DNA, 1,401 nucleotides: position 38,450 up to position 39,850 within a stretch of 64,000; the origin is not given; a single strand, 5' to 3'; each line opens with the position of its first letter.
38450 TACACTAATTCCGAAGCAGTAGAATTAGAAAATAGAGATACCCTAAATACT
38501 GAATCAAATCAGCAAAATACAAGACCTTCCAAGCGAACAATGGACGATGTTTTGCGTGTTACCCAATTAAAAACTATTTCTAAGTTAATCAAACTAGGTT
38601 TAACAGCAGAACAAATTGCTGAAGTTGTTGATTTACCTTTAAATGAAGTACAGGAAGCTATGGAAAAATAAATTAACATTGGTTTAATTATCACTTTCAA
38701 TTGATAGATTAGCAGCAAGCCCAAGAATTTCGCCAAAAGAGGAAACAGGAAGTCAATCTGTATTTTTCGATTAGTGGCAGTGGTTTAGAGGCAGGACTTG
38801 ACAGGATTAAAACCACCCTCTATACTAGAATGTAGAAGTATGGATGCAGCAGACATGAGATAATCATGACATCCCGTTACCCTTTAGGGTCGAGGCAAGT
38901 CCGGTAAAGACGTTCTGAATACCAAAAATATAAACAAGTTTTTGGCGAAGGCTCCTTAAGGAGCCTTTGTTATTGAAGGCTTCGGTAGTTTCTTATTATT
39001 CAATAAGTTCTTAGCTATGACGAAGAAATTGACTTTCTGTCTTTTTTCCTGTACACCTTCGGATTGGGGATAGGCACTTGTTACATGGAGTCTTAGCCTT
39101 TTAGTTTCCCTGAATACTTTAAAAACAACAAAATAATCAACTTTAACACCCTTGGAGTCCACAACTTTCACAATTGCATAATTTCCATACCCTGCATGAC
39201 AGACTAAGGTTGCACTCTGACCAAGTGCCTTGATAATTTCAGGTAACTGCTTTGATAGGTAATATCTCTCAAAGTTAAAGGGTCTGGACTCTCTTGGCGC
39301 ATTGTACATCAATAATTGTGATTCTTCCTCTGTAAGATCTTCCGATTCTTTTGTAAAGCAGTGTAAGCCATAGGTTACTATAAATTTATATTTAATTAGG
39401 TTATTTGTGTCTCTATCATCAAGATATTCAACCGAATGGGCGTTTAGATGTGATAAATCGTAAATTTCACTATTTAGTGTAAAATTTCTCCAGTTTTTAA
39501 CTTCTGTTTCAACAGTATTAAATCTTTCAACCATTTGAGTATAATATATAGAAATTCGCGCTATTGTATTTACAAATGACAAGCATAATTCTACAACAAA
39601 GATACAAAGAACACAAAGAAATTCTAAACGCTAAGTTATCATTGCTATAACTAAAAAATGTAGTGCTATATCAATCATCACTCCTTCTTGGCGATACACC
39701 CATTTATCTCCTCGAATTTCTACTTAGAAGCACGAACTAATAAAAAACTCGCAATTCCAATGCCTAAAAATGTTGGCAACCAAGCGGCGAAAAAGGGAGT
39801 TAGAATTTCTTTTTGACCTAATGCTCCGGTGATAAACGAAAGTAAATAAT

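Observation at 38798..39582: Strong-promoter structured sRNA convergent on a putative RNase gene: candidate new RNA-antitoxin module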

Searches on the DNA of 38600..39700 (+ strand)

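Call 6: search_rna_families(source=window, start=38600, end=39700, threshold=evalue, max_evalue=10, show_alignments=3)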
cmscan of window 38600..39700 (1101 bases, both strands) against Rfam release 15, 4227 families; matches with E-value up to 10: 7.
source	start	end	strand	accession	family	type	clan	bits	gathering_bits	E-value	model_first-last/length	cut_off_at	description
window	38820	38969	+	RF00372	sroH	Gene; sRNA;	-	68.6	80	1.9e-15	1-161/161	no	sroH RNA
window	39085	39187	-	RF01295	SCARNA7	Gene; snRNA; snoRNA; scaRNA;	-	23.9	65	0.0019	1-330/330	no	Small Cajal body-specific RNA 7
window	38973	39046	+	RF00344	snoZ267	Gene; snRNA; snoRNA; CD-box;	-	19.5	43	1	1-73/73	no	Small nucleolar RNA Z267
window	38620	38700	-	RF00205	snoR41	Gene; snRNA; snoRNA; CD-box;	CL00068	16.8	40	9.8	1-97/97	no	Small nucleolar RNA R41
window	39019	39043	-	RF02677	NsiR4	Gene; sRNA;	-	15.8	40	1.3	1-65/65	no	Nitrogen stress-induced RNA 4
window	38948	38971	-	RF02502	Atu_C8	Gene; sRNA;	-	15.1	50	9.2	84-107/122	no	Rhizobiales sRNA Atu_C8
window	38796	38868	+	RF03012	Mu-gpT-DE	Gene; sRNA;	-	13.9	49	4.4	1-53/53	no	Mu-gpT-DE RNA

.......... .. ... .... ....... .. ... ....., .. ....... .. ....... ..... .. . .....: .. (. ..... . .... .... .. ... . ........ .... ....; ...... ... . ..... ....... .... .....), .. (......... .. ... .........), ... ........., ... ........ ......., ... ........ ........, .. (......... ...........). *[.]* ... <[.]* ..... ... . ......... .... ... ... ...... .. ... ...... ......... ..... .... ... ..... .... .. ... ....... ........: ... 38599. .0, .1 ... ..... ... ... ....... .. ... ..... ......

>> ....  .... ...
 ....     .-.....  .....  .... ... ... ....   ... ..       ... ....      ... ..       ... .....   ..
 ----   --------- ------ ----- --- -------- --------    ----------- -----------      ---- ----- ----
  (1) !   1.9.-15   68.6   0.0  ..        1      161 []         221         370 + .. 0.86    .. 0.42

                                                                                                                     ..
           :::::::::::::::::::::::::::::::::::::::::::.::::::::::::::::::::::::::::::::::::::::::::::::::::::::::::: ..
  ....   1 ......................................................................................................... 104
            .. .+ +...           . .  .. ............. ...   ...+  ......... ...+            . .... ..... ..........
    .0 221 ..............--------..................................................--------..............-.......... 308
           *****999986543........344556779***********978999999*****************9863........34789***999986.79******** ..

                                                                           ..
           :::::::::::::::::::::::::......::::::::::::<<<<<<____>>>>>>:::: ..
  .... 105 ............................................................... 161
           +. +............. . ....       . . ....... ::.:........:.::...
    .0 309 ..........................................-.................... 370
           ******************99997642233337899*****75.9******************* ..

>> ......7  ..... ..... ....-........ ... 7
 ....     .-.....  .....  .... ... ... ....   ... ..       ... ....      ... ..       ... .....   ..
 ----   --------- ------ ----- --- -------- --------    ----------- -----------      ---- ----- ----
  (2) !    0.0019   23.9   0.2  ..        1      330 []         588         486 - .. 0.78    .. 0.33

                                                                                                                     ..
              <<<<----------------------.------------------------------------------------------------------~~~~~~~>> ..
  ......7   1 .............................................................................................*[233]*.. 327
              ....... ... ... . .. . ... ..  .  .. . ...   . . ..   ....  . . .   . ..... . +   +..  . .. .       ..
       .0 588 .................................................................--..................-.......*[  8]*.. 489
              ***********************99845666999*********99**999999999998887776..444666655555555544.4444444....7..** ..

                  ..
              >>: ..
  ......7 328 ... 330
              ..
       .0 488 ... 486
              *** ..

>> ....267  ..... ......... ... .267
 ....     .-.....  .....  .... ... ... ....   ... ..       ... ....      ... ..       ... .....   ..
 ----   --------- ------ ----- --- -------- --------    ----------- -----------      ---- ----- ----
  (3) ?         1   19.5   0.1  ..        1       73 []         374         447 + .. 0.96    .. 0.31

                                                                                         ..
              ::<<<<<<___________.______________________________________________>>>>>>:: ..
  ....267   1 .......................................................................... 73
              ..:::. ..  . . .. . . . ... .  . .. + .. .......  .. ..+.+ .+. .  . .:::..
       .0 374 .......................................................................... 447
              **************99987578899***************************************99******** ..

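Call 10: search_dna_similar(query=window:38790-38990:+, collection=ecoli_genomes, mode=distant, max_evalue=10, max_rows=10)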
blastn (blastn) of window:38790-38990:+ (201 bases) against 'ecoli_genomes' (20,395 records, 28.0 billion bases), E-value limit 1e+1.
Records with a match: 3751; places in all: 3752; records where one place covers at least 80% of the query: 0.
Genomes with a match: 3743 of 5426; with a place that covers at least 80% of the query: 0. Places per genome that has any: lowest 1, median 1, highest 2. On chromosomes: 3738 places; on plasmids: 14.
Best place of each record, by identity: 80-90% 5; 60-80% 3746.
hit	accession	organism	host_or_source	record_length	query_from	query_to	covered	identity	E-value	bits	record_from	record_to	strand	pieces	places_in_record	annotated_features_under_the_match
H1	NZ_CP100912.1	Escherichia coli strain ET776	Hoplobatrachus rugulosus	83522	40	142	51%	76.9%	2e-7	64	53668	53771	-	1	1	none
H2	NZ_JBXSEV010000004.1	Escherichia coli strain PEC411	Sus scrofa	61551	40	142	51%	76.9%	2e-7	64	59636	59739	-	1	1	none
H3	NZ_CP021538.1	Escherichia coli strain AR_0119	missing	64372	40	142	51%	75.9%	8e-6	60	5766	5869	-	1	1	none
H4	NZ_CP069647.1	Escherichia coli O7:H4 strain MIN14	Homo sapiens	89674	99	185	43%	80.0%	2e-8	68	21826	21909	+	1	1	stationary phase growth adaptation protein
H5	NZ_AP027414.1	Escherichia coli strain EC361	Sus scrofa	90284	99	185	43%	80.0%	2e-8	68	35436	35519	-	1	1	stationary phase growth adaptation protein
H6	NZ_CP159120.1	Escherichia coli strain 10034292-3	Homo sapiens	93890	99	185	43%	80.0%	2e-8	68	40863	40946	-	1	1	stationary phase growth adaptation protein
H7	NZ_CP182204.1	Escherichia coli strain JB2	rabbit farm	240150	50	142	46%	74.2%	4e-3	51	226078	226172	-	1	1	none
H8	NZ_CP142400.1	Escherichia coli strain SX4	Sheep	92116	99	185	43%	78.9%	7e-7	64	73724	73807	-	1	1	stationary phase growth adaptation protein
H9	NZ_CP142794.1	Escherichia coli strain SX48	Sheep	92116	99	185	43%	78.9%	7e-7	64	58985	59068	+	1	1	stationary phase growth adaptation protein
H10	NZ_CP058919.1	Escherichia coli strain MS8324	Homo sapiens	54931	50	142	46%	73.5%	2e-1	45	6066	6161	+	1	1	none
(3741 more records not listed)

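Call 11: get_annotated_region(hit=H1, flank=3000)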
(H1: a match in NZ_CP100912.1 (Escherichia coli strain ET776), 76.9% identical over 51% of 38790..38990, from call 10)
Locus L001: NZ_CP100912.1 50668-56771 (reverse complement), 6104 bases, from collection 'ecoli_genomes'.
description: Escherichia coli strain ET776 plasmid unnamed3, complete sequence
organism: Escherichia coli strain ET776 (NCBI taxid 562)
replicon: plasmid unnamed3; assembly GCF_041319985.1
host: Hoplobatrachus rugulosus; source: feces; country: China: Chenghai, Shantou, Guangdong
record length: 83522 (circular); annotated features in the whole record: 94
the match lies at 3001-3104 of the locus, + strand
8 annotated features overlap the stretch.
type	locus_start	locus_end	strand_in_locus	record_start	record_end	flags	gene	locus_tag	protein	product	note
CDS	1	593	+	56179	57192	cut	intI1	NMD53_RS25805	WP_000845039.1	class 1 integron integrase IntI1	-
CDS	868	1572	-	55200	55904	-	-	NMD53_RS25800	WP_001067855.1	IS6-like element IS26 family transposase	-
CDS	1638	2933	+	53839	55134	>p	-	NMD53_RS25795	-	Tn3-like element Tn5403 family transposase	incomplete; partial in the middle of a contig; missing N-terminus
CDS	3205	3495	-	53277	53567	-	-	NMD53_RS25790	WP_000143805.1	type II toxin-antitoxin system RelE/ParE family toxin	-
CDS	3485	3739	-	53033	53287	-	-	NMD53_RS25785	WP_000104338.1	type II toxin-antitoxin system RelB/DinJ family antitoxin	-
CDS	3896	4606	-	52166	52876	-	-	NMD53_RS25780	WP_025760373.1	tyrosine-type recombinase/integrase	-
CDS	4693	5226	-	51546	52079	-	-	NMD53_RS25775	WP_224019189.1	hypothetical protein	-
CDS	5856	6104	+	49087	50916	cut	-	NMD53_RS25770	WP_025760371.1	hypothetical protein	-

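Call 12: get_annotated_region(hit=H4, flank=3000)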
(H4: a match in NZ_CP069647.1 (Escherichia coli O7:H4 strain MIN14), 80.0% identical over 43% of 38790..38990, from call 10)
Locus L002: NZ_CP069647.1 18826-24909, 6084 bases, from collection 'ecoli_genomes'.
description: Escherichia coli O7:H4 strain MIN14 plasmid pMUB-MIN14-1, complete sequence
organism: Escherichia coli O7:H4 strain MIN14 (NCBI taxid 2810404)
replicon: plasmid pMUB-MIN14-1; assembly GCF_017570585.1
host: Homo sapiens; source: -; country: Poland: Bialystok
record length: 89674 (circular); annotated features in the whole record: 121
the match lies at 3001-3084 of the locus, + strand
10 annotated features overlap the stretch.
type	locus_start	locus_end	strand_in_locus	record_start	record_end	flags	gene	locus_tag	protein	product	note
CDS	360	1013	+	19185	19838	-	-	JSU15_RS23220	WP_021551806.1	hypothetical protein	-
CDS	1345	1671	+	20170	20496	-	-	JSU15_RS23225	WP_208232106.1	baseplate protein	-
CDS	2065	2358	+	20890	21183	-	-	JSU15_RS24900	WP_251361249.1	hypothetical protein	-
CDS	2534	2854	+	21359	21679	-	-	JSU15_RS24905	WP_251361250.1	hypothetical protein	-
CDS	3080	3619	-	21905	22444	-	-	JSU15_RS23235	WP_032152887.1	stationary phase growth adaptation protein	-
CDS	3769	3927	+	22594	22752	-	-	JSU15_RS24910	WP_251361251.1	hypothetical protein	-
CDS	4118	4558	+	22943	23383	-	-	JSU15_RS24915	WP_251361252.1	hypothetical protein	-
CDS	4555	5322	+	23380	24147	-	-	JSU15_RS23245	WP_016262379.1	hypothetical protein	-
CDS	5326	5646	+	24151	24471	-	-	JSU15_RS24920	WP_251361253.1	hypothetical protein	-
CDS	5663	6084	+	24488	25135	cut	-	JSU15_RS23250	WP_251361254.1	hypothetical protein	-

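Call 47: build_rna_model(alignment_id=A4, structure=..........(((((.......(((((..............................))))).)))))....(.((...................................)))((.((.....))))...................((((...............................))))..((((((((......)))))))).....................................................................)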
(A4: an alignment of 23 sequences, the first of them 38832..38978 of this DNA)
Model R1 built from alignment A4 (23 sequences, 279 columns); structure: as given.
model positions 139; base pairs 29; branch points 4; effective number of sequences 1.35; information 0.59 bits per position. Calibrated on 0.2 Mb of random sequence (short: E-values are rough).
structure used (alignment columns):
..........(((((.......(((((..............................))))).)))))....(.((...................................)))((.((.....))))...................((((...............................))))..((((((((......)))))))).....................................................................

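Call 49: search_with_rna_model(model_id=R1, sources=[window, L001, L002, L003, L004, L005, L006, L007, L008, L009, L010, L011, L012, L013, L014, L015, L016, L017, L018, L019, L020, L021, L022, L023, L024, L025, L026, L027, L028, L029, L030, L031, L032, L033, L034, L035, L036, L037, L038, L039, L040, L041, L042, L043, L044, L045, L046, L047, L048, L049, L050, L051, L052, L053, L054, L055, L056, L057, L058, L059, L060, L061, L062, L063, L064, L065, L066, L067, L068, L069, L070], max_evalue=1, make_alignment=true)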
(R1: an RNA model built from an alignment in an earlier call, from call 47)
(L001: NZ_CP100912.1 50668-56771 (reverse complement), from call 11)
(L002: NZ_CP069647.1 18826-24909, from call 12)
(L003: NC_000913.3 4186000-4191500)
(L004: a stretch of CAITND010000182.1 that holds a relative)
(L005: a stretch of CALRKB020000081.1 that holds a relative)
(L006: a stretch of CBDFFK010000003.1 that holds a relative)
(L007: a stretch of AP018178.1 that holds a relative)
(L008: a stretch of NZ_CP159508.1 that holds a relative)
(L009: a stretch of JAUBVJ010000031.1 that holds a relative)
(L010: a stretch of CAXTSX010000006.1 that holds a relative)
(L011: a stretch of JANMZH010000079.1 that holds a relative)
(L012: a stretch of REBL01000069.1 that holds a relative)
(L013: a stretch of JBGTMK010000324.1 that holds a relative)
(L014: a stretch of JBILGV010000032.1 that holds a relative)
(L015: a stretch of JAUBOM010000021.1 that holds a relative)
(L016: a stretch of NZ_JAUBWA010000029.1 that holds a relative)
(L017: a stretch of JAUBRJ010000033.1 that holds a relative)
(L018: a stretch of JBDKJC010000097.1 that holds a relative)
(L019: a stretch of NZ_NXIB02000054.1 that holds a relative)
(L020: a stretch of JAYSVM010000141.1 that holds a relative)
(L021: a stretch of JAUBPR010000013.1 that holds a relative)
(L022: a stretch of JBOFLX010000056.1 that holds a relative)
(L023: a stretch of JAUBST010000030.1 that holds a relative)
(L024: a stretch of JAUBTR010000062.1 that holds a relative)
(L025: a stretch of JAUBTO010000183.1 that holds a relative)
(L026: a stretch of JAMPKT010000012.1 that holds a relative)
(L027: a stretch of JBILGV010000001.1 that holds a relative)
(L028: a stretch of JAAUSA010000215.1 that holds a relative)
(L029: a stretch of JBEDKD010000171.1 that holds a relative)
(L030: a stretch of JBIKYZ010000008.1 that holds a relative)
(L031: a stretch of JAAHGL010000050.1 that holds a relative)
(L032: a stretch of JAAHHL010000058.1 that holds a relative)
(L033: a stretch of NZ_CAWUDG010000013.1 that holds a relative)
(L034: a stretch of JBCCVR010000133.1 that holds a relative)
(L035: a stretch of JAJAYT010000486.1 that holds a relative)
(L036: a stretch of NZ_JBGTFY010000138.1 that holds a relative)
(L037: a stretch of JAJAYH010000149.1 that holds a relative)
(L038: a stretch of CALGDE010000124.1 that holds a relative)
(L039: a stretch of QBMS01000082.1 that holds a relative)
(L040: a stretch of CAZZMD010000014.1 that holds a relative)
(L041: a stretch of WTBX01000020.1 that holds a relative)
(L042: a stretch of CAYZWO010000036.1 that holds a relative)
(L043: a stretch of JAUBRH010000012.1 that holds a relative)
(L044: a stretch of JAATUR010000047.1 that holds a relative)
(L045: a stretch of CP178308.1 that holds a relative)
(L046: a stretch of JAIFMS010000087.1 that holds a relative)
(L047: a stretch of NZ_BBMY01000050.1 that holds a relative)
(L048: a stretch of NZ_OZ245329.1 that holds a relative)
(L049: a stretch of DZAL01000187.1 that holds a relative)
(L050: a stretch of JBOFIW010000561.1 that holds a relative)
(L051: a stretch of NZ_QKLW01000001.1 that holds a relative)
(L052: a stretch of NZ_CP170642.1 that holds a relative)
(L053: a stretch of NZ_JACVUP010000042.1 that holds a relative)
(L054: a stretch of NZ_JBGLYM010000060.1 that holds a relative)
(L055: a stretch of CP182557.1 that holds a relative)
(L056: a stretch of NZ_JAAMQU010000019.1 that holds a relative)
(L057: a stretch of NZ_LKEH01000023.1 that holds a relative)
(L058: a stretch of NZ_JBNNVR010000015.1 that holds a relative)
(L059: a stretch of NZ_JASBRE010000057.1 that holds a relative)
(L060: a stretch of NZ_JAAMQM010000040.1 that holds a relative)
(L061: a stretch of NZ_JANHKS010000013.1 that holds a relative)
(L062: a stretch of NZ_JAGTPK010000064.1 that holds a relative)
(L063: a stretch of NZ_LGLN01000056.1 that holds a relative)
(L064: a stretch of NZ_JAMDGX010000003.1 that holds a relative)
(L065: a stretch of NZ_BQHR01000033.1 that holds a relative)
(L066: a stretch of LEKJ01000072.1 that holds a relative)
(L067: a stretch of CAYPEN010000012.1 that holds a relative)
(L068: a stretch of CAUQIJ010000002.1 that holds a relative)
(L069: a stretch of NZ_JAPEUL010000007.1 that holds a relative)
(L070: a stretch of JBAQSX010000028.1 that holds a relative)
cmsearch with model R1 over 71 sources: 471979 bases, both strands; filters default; matches with E-value up to 1: 82.
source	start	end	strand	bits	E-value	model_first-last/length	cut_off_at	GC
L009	3563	3701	-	161.5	1.9e-34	1-139/139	no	0.42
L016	3545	3682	-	158.1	1.2e-33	1-139/139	no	0.42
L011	3308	3445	-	158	1.2e-33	1-139/139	no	0.42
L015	2112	2249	-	158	1.2e-33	1-139/139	no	0.42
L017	3545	3682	-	158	1.2e-33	1-139/139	no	0.42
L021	3560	3697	-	158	1.2e-33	1-139/139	no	0.42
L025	824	961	-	158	1.2e-33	1-139/139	no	0.42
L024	3545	3682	-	156.3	2.9e-33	1-139/139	no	0.43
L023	3560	3697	-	155.6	4.1e-33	1-139/139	no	0.42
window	38832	38976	+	155.1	5.3e-33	1-139/139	no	0.42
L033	3556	3694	-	154.4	7.9e-33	1-139/139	no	0.4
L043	3693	3830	-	153.7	1.1e-32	1-139/139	no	0.41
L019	3560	3696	-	153.3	1.4e-32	1-139/139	no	0.42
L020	3560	3696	-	153.3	1.4e-32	1-139/139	no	0.42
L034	3569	3706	-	152.9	1.7e-32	1-139/139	no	0.42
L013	3589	3726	-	152.8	1.8e-32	1-139/139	no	0.4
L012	3550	3688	-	152.3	2.3e-32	1-139/139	no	0.4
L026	3560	3696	-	152.2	2.5e-32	1-139/139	no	0.43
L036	3478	3615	-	151.4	3.7e-32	1-139/139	no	0.41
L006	3559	3699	-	149.9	8.3e-32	1-139/139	no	0.44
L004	3604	3748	-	149.1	1.3e-31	1-139/139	no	0.42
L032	3540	3677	-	148.5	1.7e-31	1-139/139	no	0.46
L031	3543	3680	-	148.1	2.2e-31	1-139/139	no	0.44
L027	3568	3721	-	147.9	2.4e-31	1-139/139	no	0.38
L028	3542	3680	-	147.2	3.4e-31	1-139/139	no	0.47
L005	3625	3772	-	147.1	3.6e-31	1-139/139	no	0.47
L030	1458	1611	-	146.8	4.2e-31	1-139/139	no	0.38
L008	3601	3753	-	146.3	5.4e-31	1-139/139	no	0.37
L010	1499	1635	-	144.7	1.3e-30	1-139/139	no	0.45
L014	3556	3710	-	143.3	2.7e-30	1-139/139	no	0.36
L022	3553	3692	-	143.1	2.9e-30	1-139/139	no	0.41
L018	3469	3616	-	142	5.2e-30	1-139/139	no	0.38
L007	3565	3729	-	141.1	8.5e-30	1-139/139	no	0.38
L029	3560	3710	-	137.9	4.5e-29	1-139/139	no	0.42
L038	3554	3691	-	131.3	1.5e-27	1-139/139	no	0.49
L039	3522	3677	-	130.8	1.9e-27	1-139/139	no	0.44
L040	3561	3698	-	125.1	3.6e-26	1-139/139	no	0.49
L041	3551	3689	-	124.5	5.1e-26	1-139/139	no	0.42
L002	2917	3086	+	121.3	2.6e-25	1-139/139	no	0.44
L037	1111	1254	-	120.5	4.1e-25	1-139/139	no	0.44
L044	3534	3682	-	120.3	4.6e-25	1-139/139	no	0.45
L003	4320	4468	-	120.1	5.1e-25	1-139/139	no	0.46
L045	3534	3682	-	120.1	5.1e-25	1-139/139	no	0.46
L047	3534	3682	-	120.1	5.1e-25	1-139/139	no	0.46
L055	3572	3719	-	115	7.5e-24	1-139/139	no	0.47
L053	678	846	-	110.3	8.6e-23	1-139/139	no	0.46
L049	2712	2947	+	108.4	2.3e-22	1-139/139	no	0.41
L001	3002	3143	+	101.9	7e-21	1-139/139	no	0.49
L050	1801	1946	-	99.9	2e-20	1-139/139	no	0.48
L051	3528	3684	-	98.2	4.8e-20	1-139/139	no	0.47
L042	3522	3663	-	97.2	8.4e-20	1-139/139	no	0.43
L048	3528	3684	-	95.1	2.6e-19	1-139/139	no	0.48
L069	3529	3685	-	91.1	2e-18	1-139/139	no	0.48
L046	3532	3693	-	86.6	2.1e-17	1-139/139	no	0.38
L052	3512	3655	-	82.6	1.7e-16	1-139/139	no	0.47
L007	3529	3593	+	19.4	0.042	75-130/139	no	0.31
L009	3526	3591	+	19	0.052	75-130/139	no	0.32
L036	3374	3515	+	17.6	0.11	1-139/139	no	0.33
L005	3554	3662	+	17.4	0.12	1-139/139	no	0.33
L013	3553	3617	+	17.2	0.14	75-130/139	no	0.32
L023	3488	3597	+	16.9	0.16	1-139/139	no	0.35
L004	3567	3632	+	16.4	0.2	74-130/139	no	0.35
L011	3315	3336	+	16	0.26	109-130/139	no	0.5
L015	2119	2140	+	16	0.26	109-130/139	no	0.5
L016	3552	3573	+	16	0.26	109-130/139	no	0.5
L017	3552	3573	+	16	0.26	109-130/139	no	0.5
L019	3567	3588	+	16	0.26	109-130/139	no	0.5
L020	3567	3588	+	16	0.26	109-130/139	no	0.5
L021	3567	3588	+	16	0.26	109-130/139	no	0.5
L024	3552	3573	+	16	0.26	109-130/139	no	0.5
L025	831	852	+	16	0.26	109-130/139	no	0.5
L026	3567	3588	+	16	0.26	109-130/139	no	0.5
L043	3700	3721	+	16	0.26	109-130/139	no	0.5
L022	3537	3581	+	15.8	0.29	87-130/139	no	0.33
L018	3476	3497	+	15.1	0.41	109-130/139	no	0.5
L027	3575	3596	+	15.1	0.41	109-130/139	no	0.5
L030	1465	1486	+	14.9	0.44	109-130/139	no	0.41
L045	2712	2840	+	14.3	0.63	1-139/139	no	0.49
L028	3549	3570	+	14.2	0.67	109-130/139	no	0.64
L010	1482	1527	+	13.4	0.97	87-130/139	no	0.35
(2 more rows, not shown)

Alignment A5: 82 matches aligned to the model, 360 columns, each read 5' to 3' on its own strand. Consensus structure (alignment columns), stored with it:
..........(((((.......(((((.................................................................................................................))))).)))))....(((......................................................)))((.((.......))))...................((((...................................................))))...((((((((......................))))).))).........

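Call 52: search_rna_families(sources=[L054, L056, L057, L060, L063, L066, L067, L049, L046, L052], threshold=evalue, max_evalue=0.01)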
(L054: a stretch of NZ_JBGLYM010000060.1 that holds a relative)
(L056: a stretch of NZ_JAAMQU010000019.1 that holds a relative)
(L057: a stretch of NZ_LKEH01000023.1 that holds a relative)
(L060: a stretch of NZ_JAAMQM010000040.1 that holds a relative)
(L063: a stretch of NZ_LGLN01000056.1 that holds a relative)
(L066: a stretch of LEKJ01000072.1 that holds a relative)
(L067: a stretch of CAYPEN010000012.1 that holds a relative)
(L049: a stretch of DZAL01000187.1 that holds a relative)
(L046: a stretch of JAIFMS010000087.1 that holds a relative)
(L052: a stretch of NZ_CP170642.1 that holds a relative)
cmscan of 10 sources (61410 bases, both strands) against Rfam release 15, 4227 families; matches with E-value up to 0.01: 5.
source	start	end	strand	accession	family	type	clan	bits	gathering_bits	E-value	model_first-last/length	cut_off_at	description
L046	3540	3681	-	RF00372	sroH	Gene; sRNA;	-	58.8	80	4.7e-11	1-161/161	no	sroH RNA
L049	2841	2939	+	RF00372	sroH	Gene; sRNA;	-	49.4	80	1.6e-08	56-161/161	no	sroH RNA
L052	3520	3679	-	RF00372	sroH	Gene; sRNA;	-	45.5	80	1.7e-07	1-161/161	no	sroH RNA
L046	3843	3909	-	RF00005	tRNA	Gene; tRNA;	CL00001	42.8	29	9.3e-06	4-67/71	no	tRNA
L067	1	52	+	RF00005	tRNA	Gene; tRNA;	CL00001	33.7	29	0.0029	21-71/71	5'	tRNA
